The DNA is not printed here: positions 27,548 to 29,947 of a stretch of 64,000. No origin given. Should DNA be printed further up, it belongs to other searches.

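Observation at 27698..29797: The PonA1-position class A PBP looks like a double pseudo-enzyme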

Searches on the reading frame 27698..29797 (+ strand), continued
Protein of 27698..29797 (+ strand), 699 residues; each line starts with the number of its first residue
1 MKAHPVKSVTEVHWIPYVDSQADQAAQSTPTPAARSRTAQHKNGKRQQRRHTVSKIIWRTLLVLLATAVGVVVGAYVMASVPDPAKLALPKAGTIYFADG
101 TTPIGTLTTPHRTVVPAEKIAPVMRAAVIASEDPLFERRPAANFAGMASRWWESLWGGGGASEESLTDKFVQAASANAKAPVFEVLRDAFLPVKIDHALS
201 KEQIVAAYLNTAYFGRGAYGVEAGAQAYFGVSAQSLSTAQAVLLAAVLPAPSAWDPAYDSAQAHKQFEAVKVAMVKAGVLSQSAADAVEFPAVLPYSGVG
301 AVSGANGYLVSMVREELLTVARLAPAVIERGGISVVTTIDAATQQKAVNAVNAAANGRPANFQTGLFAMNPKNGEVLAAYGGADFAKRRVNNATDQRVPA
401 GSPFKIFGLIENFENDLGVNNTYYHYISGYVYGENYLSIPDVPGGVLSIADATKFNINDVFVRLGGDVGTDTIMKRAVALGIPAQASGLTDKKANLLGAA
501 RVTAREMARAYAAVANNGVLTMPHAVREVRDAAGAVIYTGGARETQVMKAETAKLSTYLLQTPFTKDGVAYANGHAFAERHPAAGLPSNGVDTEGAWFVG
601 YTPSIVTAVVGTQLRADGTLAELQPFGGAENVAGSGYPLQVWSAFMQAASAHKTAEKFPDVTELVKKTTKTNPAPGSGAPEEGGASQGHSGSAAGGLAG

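Call 49: list_cluster_members(proteins=[P0001, P0002, P0003, P0004])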
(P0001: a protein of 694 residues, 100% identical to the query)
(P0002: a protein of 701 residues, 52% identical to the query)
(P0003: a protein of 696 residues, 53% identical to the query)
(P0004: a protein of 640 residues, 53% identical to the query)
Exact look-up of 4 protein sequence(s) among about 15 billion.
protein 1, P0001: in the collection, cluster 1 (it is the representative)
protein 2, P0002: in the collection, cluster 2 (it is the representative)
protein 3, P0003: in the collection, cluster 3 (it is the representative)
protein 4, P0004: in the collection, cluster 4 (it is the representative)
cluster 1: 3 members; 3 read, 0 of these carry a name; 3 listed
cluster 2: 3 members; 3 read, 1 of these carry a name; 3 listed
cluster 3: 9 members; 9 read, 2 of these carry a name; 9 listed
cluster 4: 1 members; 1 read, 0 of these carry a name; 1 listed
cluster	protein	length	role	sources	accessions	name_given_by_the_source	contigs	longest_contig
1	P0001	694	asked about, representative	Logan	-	-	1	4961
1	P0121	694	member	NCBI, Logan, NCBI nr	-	-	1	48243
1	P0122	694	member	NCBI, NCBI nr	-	-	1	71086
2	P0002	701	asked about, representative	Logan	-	-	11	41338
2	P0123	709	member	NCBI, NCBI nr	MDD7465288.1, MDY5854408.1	MAG: transglycosylase domain-containing protein [Actinomycetaceae bacterium] | transglycosylase domain-containing protein [Actinomycetaceae bacterium]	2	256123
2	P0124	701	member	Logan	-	-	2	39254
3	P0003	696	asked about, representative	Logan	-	-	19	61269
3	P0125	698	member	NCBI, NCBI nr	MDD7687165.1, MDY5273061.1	MAG: transglycosylase domain-containing protein [Actinomycetaceae bacterium] | transglycosylase domain-containing protein [Actinomycetaceae bacterium]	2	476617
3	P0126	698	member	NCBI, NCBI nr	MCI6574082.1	MAG: penicillin-binding protein [Arcanobacterium sp.] | penicillin-binding protein [Arcanobacterium sp.]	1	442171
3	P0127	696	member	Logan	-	-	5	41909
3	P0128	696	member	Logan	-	-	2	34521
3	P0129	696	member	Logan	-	-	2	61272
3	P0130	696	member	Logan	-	-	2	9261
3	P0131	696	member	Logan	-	-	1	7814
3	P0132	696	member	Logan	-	-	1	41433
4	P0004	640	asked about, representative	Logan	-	-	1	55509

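Call 52: find_encoding_contigs(protein=P0004, flank=6000, max_places=2)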
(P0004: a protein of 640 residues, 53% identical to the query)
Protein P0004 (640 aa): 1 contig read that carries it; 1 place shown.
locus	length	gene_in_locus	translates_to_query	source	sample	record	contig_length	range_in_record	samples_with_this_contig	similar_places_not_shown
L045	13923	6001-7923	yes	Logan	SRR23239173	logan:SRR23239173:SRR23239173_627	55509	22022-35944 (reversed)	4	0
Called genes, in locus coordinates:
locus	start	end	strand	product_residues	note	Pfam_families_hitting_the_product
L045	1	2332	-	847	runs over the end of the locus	-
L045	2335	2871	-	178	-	PF00293:NUDIX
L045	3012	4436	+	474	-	PF01743:PolyA_pol, PF12627:PolyA_pol_RNAbd, PF01966:HD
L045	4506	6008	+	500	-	PF01594:AI-2E_transport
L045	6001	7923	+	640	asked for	PF00912:Transgly, PF00905:Transpeptidase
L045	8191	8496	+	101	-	PF01250:Ribosomal_S6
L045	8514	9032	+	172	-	PF00436:SSB, PF01336:tRNA_anti-codon (faint)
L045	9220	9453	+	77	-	PF01084:Ribosomal_S18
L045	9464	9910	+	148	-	PF01281:Ribosomal_L9_N, PF03948:Ribosomal_L9_C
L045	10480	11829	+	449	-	PF00772:DnaB, PF20307:divDNAB (faint), PF13481:AAA_25, PF03796:DnaB_C, PF06745:ATPase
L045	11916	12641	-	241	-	PF01966:HD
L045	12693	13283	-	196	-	PF01553:Acyltransferase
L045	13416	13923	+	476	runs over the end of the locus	-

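Call 53: find_encoding_contigs(protein=P0121, flank=6000, max_places=3)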
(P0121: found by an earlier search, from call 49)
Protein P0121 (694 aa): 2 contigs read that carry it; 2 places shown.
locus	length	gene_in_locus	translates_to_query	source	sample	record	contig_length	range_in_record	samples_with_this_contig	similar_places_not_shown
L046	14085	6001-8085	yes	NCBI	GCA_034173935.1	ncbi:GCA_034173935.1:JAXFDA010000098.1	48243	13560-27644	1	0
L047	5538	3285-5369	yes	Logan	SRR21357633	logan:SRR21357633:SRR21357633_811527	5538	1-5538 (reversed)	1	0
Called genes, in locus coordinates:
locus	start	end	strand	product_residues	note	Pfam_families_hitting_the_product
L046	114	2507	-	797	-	PF19516:DUF6049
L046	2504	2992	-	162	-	PF00293:NUDIX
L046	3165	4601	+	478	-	PF01743:PolyA_pol, PF12627:PolyA_pol_RNAbd, PF01966:HD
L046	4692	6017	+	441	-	PF01594:AI-2E_transport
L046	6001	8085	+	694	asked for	PF00912:Transgly, PF00905:Transpeptidase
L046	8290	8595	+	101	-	PF01250:Ribosomal_S6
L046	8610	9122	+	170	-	PF00436:SSB, PF01336:tRNA_anti-codon (weak)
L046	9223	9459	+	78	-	PF01084:Ribosomal_S18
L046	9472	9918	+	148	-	PF01281:Ribosomal_L9_N, PF03948:Ribosomal_L9_C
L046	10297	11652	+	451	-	PF07690:MFS_1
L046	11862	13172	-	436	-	PF07690:MFS_1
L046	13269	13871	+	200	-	PF00392:GntR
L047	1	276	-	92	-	?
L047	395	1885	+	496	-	PF01743:PolyA_pol, PF12627:PolyA_pol_RNAbd, PF01966:HD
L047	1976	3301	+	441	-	PF01594:AI-2E_transport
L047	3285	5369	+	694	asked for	PF00912:Transgly, PF00905:Transpeptidase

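Call 54: find_encoding_contigs(protein=P0001, flank=3000, max_places=3)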
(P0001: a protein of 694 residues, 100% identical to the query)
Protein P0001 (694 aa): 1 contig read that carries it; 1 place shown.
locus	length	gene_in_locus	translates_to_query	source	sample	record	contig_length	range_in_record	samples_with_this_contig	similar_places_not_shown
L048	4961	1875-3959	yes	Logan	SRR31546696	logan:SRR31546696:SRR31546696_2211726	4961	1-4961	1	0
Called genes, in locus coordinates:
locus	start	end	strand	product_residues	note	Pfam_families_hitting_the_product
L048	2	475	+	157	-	?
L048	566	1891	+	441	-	PF01594:AI-2E_transport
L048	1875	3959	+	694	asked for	PF00912:Transgly, PF00905:Transpeptidase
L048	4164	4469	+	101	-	PF01250:Ribosomal_S6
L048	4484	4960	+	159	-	?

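Call 80: search_protein_representatives(alignment_id=A2)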
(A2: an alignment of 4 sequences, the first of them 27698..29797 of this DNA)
Query: 4 sequences, 669 profile positions. Proteins with E-value up to 0.001 (for the whole library): 39027; up to 1e-10: 21818; up to 1e-30: 5724. The best 150 are listed.
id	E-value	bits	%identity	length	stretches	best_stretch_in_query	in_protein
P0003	0.0e+00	1248.2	-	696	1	3-669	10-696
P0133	4.0e-230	782.0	-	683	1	16-654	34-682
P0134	9.4e-152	523.1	-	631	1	36-653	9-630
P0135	1.0e-132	460.2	-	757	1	53-652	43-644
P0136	2.5e-131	455.6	-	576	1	173-658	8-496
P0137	6.0e-131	454.3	-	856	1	53-658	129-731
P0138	1.2e-130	453.3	-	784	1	18-642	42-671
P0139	1.3e-125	436.7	-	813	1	18-648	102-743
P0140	2.4e-123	429.2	-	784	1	51-663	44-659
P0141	7.6e-123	427.5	-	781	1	33-656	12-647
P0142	9.2e-123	427.3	-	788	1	33-651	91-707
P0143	6.9e-121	421.1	-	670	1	175-655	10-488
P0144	1.4e-119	416.7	-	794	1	38-649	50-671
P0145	4.1e-119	415.2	-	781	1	47-653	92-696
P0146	6.9e-119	414.4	-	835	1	20-654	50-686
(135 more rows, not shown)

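Call 82: find_encoding_contigs(protein=P0134, flank=6000, max_places=2)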
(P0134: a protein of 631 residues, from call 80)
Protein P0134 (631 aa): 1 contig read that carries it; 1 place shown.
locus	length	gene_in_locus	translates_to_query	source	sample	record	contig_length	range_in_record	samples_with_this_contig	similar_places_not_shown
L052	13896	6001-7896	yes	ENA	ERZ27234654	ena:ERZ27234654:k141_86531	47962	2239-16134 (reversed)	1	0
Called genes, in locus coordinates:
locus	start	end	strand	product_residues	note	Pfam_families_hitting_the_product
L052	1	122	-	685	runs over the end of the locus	-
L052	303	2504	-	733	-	PF19516:DUF6049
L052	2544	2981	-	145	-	PF00293:NUDIX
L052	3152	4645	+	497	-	PF01743:PolyA_pol, PF12627:PolyA_pol_RNAbd, PF01966:HD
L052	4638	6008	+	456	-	PF01594:AI-2E_transport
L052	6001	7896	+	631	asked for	PF00912:Transgly, PF00905:Transpeptidase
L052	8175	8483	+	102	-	PF01250:Ribosomal_S6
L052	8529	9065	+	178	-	PF00436:SSB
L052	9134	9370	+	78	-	PF01084:Ribosomal_S18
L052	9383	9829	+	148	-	PF01281:Ribosomal_L9_N, PF03948:Ribosomal_L9_C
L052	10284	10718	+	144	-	-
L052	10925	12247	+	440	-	PF07690:MFS_1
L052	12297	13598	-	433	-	PF07690:MFS_1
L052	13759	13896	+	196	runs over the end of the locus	PF00392:GntR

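Call 83: find_encoding_contigs(protein=P0133, flank=6000, max_places=2)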
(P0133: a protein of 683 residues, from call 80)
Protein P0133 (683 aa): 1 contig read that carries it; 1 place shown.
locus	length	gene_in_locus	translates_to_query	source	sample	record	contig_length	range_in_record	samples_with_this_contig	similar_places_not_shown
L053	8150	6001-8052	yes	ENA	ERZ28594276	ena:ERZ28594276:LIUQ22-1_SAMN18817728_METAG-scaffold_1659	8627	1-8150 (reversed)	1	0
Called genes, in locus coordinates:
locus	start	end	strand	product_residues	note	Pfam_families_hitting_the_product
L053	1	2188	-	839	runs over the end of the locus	PF19516:DUF6049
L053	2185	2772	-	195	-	PF14815:NUDIX_4 (faint), PF00293:NUDIX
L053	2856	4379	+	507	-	PF01743:PolyA_pol, PF12627:PolyA_pol_RNAbd, PF01966:HD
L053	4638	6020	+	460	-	PF01594:AI-2E_transport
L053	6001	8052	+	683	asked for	PF00912:Transgly, PF00905:Transpeptidase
